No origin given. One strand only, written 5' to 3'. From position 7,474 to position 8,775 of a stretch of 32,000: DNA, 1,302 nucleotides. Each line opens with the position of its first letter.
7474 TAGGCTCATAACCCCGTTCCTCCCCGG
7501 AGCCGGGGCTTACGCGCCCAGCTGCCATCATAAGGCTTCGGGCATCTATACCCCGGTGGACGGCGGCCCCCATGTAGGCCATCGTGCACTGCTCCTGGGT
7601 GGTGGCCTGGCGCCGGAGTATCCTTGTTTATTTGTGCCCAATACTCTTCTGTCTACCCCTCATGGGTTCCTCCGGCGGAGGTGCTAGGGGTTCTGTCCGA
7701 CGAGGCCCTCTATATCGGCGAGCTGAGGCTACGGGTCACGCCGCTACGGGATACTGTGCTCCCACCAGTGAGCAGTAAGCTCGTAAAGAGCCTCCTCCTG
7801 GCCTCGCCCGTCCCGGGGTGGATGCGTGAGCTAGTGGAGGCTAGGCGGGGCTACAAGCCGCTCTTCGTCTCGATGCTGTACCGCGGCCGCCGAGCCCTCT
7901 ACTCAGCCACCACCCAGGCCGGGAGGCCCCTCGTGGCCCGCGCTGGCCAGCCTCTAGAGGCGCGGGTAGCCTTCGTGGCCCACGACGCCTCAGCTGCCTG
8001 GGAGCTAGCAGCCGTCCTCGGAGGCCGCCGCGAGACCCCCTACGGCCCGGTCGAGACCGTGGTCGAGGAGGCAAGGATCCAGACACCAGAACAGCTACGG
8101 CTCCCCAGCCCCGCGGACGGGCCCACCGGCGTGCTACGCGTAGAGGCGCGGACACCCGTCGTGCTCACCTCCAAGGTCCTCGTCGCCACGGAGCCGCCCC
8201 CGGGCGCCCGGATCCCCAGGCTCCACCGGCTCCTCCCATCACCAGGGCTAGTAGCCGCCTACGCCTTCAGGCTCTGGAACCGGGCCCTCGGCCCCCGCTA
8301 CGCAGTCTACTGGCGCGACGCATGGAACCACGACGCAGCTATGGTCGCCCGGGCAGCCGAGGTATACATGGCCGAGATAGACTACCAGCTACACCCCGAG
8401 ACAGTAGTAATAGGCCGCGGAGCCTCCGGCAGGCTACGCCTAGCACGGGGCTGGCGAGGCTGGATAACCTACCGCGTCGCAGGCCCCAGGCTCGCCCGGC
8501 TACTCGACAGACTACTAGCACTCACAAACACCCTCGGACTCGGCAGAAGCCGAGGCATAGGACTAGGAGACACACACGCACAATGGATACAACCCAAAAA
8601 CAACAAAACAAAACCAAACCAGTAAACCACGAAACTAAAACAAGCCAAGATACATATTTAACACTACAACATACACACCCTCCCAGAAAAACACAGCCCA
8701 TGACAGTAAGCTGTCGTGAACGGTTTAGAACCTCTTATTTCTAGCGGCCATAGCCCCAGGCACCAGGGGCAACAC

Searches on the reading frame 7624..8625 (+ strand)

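Call 98: search_protein_families(library=pfam, proteins=[window:7624-8625:+], max_evalue=0.001)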
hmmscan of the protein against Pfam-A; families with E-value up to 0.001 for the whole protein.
window:7624-8625:+ (333 aa): 2 families
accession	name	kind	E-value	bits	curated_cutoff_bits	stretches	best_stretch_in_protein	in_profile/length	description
PF17952.6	Cas6_N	-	8.2e-14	52.3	27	1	34-141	3-102/115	Cas6 N-terminal domain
PF10040.14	CRISPR_Cas6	-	6.8e-08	33.6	25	1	177-316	5-88/89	CRISPR-associated endoribonuclease Cas6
